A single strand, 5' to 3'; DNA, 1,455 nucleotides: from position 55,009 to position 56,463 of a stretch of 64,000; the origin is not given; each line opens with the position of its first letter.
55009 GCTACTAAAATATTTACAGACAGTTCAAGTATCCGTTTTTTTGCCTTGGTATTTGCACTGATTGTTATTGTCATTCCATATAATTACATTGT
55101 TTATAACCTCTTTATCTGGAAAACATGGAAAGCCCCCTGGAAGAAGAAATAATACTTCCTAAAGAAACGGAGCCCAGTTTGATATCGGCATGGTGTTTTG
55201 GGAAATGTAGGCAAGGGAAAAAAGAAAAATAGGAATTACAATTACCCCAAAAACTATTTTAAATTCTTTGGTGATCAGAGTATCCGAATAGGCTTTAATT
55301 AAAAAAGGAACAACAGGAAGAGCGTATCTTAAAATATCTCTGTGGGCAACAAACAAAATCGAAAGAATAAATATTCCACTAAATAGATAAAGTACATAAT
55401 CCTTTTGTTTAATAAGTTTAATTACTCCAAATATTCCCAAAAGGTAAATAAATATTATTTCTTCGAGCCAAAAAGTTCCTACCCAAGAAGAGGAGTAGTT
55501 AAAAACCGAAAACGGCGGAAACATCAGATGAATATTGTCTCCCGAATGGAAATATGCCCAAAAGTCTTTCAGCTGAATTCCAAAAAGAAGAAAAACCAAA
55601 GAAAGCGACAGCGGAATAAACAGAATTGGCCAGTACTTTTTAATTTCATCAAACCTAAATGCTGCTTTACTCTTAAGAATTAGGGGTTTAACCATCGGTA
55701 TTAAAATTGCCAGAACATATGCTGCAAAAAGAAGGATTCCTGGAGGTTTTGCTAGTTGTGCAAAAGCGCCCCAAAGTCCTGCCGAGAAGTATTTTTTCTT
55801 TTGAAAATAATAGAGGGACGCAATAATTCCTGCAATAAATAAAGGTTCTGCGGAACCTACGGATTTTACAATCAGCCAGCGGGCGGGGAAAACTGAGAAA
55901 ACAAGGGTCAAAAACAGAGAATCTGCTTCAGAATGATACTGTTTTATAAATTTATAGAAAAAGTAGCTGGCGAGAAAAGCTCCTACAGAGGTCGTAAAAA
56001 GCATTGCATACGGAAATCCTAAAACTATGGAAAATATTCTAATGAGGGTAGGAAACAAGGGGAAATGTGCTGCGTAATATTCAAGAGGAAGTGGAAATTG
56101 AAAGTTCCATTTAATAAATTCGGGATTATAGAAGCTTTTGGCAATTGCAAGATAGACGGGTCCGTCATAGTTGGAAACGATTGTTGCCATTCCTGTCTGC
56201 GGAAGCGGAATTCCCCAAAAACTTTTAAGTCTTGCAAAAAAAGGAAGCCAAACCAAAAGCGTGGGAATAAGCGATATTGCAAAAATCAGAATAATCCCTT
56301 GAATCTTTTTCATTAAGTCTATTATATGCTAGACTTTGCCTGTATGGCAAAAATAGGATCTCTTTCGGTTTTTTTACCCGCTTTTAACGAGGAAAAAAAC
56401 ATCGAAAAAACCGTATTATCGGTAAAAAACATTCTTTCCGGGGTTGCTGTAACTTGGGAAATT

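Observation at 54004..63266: Three tandem pairs of Dpm1-like GT2 synthase + ArnT/PMT-like GT-C transferase, with an embedded DHH phosphoesterase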

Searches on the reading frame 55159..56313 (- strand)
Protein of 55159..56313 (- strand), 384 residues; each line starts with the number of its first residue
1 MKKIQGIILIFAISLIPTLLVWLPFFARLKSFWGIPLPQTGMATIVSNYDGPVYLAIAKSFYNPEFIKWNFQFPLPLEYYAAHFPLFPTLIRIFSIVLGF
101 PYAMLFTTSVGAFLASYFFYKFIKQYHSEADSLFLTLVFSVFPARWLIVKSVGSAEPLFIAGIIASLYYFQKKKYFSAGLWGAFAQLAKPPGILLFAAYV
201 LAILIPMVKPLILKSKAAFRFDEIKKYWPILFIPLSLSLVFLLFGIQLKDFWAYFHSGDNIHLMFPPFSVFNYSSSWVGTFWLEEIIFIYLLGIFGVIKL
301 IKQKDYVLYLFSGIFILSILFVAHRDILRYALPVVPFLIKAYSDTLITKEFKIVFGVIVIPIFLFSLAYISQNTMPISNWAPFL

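Call 4: search_protein_families(library=pfam, proteins=[window:55159-56313:-], max_evalue=0.01)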
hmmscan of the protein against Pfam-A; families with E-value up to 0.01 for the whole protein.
window:55159-56313:- (384 aa): 0 families

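Call 5: search_protein_families(library=ncbifam, proteins=[window:55159-56313:-], max_evalue=0.01)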
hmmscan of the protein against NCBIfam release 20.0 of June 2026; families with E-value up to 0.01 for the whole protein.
window:55159-56313:- (384 aa): 1 family
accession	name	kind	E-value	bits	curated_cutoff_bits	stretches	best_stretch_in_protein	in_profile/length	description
NF046093.1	AZOBR_p60025_fam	subfamily_domain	1.3e-06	27.9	150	1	41-205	52-213/232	AZOBR_p60025 family cell surface glycopolymer formation protein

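Call 20: search_protein_families(library=pfam, proteins=[window:55159-56313:-], max_evalue=10)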
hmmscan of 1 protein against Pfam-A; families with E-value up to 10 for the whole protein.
window:55159-56313:- (384 aa): 0 families

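Call 23: find_homologous_proteins(query=window:55159-56313:-, max_evalue=0.001)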
Query window:55159-56313:- (384 aa): 2615 proteins with E <= 0.001 among 8000 candidates; the best 120 are listed.
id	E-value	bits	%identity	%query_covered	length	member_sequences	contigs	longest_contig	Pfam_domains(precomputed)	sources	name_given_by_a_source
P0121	2.5e-243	826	100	100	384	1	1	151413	-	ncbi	-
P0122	3.7e-203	694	83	100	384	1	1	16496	-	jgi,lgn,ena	-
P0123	6.2e-199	680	80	100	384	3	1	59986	-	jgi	jgi:Gpi18-like mannosyltransferase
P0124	1.4e-197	675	79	100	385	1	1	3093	-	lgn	-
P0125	4.1e-197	674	79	100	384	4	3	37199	-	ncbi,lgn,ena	ncbi:MAG: hypothetical protein AAB954_00625 [Patescibacteria group bacterium]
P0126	7.4e-197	673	78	100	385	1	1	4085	-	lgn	-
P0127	1.1e-196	672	79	100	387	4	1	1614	-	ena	-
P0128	1.3e-195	669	78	100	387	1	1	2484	-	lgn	-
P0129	3.1e-195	668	78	100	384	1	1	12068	-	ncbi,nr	ncbi:MAG: hypothetical protein NTV24_01545 [Candidatus Woesebacteria bacterium]|nr:hypothetical prot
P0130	1.1e-194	666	80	100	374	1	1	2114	-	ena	-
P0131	3.5e-194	664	80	98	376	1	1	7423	-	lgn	-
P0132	9.6e-194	663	80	100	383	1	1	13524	-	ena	-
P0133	1.2e-193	662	78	100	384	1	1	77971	-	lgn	-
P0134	1.9e-193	662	78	100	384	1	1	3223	-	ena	-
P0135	4.5e-193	660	77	100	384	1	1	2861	-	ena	-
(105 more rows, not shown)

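Call 26: search_solved_structures(query=A2, max_evalue=10)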
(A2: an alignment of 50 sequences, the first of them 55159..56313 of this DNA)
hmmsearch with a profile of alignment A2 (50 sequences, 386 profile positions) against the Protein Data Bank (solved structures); distinct sequences matched with E-value up to 10: 2.
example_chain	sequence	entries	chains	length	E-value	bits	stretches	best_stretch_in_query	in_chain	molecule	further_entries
1mec_3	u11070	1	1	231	0.21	14.3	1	96-149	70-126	MENGO VIRUS COAT PROTEIN (SUBUNIT VP1)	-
2mev_3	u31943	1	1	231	0.23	14.2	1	96-149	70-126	MENGO VIRUS COAT PROTEIN (SUBUNIT VP3)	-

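Call 28: find_related_loci(query=A2, collection=genome_contigs, flank=10000)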
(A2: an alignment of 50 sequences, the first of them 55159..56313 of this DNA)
Query A2 (384 aa) in genome_contigs; peptide patterns used: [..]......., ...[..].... (x = any residue, [..] = any of these).
571 stretches matched a pattern; 430 encode a relative of the query (tblastn E <= 1e-3); the best 80 are kept; 80 distinct loci.
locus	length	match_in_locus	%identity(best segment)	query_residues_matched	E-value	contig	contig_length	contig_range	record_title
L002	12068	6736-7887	78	1-384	0e+0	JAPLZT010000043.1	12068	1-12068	MAG: Candidatus Woesebacteria bacterium isolate LacPavin_0920_WC90_MAG_37_8 LacPavin_0920_WC90_scaffold_283240, whole ge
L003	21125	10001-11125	63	2-384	2e-156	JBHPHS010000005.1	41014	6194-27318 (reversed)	Patescibacteria group bacterium isolate SAG AM-312-A20 AM-312-A20_NODE_5, whole genome shotgun sequence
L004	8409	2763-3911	62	3-384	1e-152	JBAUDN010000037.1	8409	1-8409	MAG: Microgenomates group bacterium isolate MFD13099_ilm_asm_bin3 k127_329301, whole genome shotgun sequence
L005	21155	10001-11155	60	1-384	2e-152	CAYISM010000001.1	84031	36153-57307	MAG TPA_asm: uncultured Gammaproteobacteria bacterium isolate ERP119705_co3_788 genome assembly, contig: NODE_170_length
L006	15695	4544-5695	64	1-384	1e-151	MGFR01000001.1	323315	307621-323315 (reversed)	MAG: Candidatus Woesebacteria bacterium RBG_13_46_13 RBG_13_scaffold_102, whole genome shotgun sequence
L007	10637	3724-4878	63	1-384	3e-150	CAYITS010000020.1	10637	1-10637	MAG TPA_asm: uncultured Gammaproteobacteria bacterium isolate ERP119705_co3_637 genome assembly, contig: NODE_7603_lengt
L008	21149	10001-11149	62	3-384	2e-150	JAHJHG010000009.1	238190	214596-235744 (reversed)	MAG: Patescibacteria group bacterium isolate Modern_marine_planktonic.mb.16 Modern_marine_plan.mb.16_k141_790344, whole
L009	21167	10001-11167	60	1-384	3e-149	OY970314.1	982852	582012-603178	MAG: Candidatus Woesebacteria bacterium isolate MFD01299.bin.c.5 genome assembly, chromosome: 1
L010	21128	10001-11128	59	1-384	3e-148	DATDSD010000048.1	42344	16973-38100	MAG TPA_asm: Patescibacteria group bacterium isolate SMAG_U7994 k141_230567, whole genome shotgun sequence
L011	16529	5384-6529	61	2-384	2e-148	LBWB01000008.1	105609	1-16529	MAG: Candidatus Woesebacteria bacterium GW2011_GWB1_39_12 UT24_C0008, whole genome shotgun sequence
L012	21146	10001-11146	59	3-384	2e-147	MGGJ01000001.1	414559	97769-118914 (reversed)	MAG: Candidatus Woesebacteria bacterium RIFCSPHIGHO2_01_FULL_39_32 rifcsphigho2_01_scaffold_107, whole genome shotgun se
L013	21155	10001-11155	62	1-384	5e-147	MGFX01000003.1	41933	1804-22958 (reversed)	MAG: Candidatus Woesebacteria bacterium RBG_16_42_24 RBG_16_scaffold_174, whole genome shotgun sequence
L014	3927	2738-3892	61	1-384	5e-151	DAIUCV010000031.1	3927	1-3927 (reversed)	MAG TPA_asm: Patescibacteria group bacterium isolate CTOTU14580 NODE_9772_length_3927_cov_9.021952, whole genome shotgun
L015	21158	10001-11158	60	1-384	3e-146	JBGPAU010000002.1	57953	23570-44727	MAG: Patescibacteria group bacterium isolate OBJ_0618_130150_121 k141_1210473_length_57953_cov_13.0000, whole genome sho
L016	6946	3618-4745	60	2-384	3e-146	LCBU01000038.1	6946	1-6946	MAG: Candidatus Woesebacteria bacterium GW2011_GWA1_41_7 UU74_C0038, whole genome shotgun sequence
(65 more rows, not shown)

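Call 31: predict_structure(alignment_id=A2)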
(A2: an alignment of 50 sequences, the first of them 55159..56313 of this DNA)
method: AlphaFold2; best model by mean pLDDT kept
length: 384 residues; sequences in the alignment: 50
mean_pLDDT: 88.5   pTM: 0.90
mean pLDDT of the five models: 88.5, 87.8, 86.8, 86.0, 82.7
residues with pLDDT >= 90: 236; 70-90: 108; 50-70: 39; < 50: 1
segments of 3 or more residues with pLDDT < 50: none
pLDDT, mean of each block of 10 residues (from residue 1): 89 95 93 90 88 93 90 77 94 96 95 98 97 97 89 92 98 97 96 94 84 64 85 97 93 77 59 59 74 95 94 90 75 94 97 94 91 84 88
secondary structure, 60 per line:
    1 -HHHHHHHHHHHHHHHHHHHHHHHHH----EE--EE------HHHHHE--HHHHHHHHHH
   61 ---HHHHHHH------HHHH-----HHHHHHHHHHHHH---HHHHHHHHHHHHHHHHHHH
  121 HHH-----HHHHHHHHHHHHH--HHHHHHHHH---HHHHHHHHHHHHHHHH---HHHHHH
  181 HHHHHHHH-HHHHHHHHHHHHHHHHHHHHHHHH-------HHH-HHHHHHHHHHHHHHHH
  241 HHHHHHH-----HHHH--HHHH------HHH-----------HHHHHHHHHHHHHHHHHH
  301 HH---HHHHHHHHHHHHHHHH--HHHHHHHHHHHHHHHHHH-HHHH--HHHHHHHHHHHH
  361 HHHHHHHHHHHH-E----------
elements in order: H2-26 H43-47 H51-60 H64-70 H77-80 H86-98 H102-123 H129-141 H144-152 H156-171 H175-188 H190-213 H225-247 H253-256 H259-262 H283-302 H306-321 H324-341 H343-346 H349-372

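Call 37: fold_search(model_id=the predicted structure, library=pdb)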
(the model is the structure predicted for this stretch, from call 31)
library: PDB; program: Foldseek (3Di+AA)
matches with E <= 10: 269; with E <= 0.001: 11
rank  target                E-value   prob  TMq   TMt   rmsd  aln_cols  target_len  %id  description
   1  7oci_F                1.4e-04  1.00  0.50  0.33  10.1       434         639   13  Cryo-EM structure of yeast Ost6p containing oligosaccharyltransferase complex (released 2022-02-16)
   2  6gxc_A                4.0e-04  1.00  0.55  0.33   9.8       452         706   15  Bacterial oligosaccharyltransferase PglB in complex with an inhibitory peptide and a reactive lipid-linked oligosaccha (released 2018-11-14)
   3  5gmy_A                4.0e-04  1.00  0.53  0.28  12.2       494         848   13  Crystal structure of the Archaeoglobus fulgidus oligosaccharyltransferase (O29867_ARCFU) tethered with an acceptor pep (released 2017-02-01)
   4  6ftg_5                4.6e-04  1.00  0.48  0.32   9.5       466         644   10  Subtomogram average of OST-containing ribosome-translocon complexes from canine rough microsomal membranes (released 2018-03-21)
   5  6s7o_A                5.0e-04  1.00  0.52  0.34  10.7       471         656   12  Cryo-EM structure of human oligosaccharyltransferase complex OST-A (released 2019-12-18)
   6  8agb_A                5.4e-04  1.00  0.51  0.34  12.3       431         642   13  Structure of yeast oligosaccharylransferase complex with lipid-linked oligosaccharide bound (released 2022-12-07)
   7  8age_A                5.9e-04  1.00  0.51  0.34   9.4       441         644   12  Structure of yeast oligosaccharylransferase complex with acceptor peptide bound (released 2022-12-07)
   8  3wak                  6.6e-04  1.00  0.51  0.26  11.1       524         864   11  Crystal structure of the Archaeoglobus fulgidus oligosaccharyltransferase (O29867_ARCFU) in the apo form (released 2013-10-30)
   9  3waj                  7.2e-04  1.00  0.53  0.29  13.3       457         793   13  Crystal structure of the Archaeoglobus fulgidus oligosaccharyltransferase (O29867_ARCFU) complex with Zn and sulfate (released 2013-10-30)
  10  6ezn_F                8.5e-04  1.00  0.50  0.33  14.0       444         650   14  Cryo-EM structure of the yeast oligosaccharyltransferase (OST) complex (released 2018-01-17)
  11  8pn9_A                9.6e-04  1.00  0.56  0.36  10.7       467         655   12  Structure of human oligosaccharyltransferase OST-A complex bound to NGI-1 (released 2024-05-08)
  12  5f15                  1.0e-03  1.00  0.56  0.42   8.7       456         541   10  Crystal Structure of ArnT from Cupriavidus metallidurans bound to Undecaprenyl phosphate (released 2016-02-17)
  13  6s7t_A                1.1e-03  1.00  0.45  0.29  10.5       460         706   12  Cryo-EM structure of human oligosaccharyltransferase complex OST-B (released 2019-12-18)
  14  9s6s_A                1.1e-03  1.00  0.45  0.35   8.8       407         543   14  Ternary cryo-EM structure of human ALG9 with Dol25-PP-GlcNAc2Man6, Dol25-P-Man and Fab (released 2026-03-18)
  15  9s6u_A                1.5e-03  1.00  0.50  0.37   8.0       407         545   14  Ternary cryo-EM structure of human ALG9 with Dol25-PP-GlcNAc2Man8, Dol25-P-Man and Fab (released 2026-03-18)
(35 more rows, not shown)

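Call 68: search_protein_representatives(alignment_id=A2)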
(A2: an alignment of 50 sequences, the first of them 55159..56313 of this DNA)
Query: 50 sequences, 386 profile positions. Proteins with E-value up to 0.001 (for the whole library): 1730; up to 1e-10: 308; up to 1e-30: 144. The best 150 are listed.
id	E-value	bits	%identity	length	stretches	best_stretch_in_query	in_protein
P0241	3.3e-173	593.1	-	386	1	1-386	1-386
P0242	8.3e-142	489.7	-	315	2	219-386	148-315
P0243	1.7e-126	439.3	-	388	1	1-386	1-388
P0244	6.8e-126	437.3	-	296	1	6-283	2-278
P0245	3.5e-103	362.6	-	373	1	4-386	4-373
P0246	3.0e-99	349.6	-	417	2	1-214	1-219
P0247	4.3e-98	345.8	-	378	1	4-386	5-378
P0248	6.6e-97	341.9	-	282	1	1-252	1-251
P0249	6.6e-96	338.6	-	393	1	3-381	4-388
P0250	4.3e-94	332.7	-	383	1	4-386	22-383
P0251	8.8e-94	331.6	-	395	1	3-386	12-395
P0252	2.0e-90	320.6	-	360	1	24-386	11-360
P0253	2.9e-89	316.8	-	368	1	4-381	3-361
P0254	5.3e-89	315.9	-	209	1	43-250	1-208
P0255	2.3e-87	310.5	-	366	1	6-386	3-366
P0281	2.1e-60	221.8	-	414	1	5-385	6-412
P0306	1.4e-47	179.6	-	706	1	17-377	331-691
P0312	1.9e-46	175.9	-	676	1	33-382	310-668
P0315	2.9e-45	171.9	-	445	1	36-385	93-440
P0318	9.3e-45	170.3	-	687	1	49-374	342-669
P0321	1.2e-43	166.6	-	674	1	27-385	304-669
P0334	1.2e-40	156.7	-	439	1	6-370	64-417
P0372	2.7e-33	132.5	-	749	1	45-379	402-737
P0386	2.0e-30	123.1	-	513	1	32-381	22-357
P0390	5.7e-30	121.6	-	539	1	7-377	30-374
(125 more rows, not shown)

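Call 69: search_protein_families(library=pfam, proteins=[P0306, P0312, P0318, P0321, P0372, P0386, P0390, P0334, P0315, P0281], max_evalue=0.001)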
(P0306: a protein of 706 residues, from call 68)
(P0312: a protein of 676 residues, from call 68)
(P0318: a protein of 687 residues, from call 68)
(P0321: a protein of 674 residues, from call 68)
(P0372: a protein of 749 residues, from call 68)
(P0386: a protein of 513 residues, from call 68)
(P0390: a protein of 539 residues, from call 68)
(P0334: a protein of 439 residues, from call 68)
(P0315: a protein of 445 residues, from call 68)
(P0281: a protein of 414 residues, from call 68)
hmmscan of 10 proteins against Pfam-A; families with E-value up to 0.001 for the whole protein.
P0306 (706 aa): 0 families

P0312 (676 aa): 0 families

P0318 (687 aa): 0 families

P0321 (674 aa): 0 families

P0372 (749 aa): 0 families

P0386 (513 aa): 1 family
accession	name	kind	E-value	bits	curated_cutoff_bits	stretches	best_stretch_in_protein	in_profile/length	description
PF07691.17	PA14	-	3.4e-25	89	24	1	371-500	3-142/147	PA14 domain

P0390 (539 aa): 0 families

P0334 (439 aa): 0 families

P0315 (445 aa): 0 families

P0281 (414 aa): 0 families
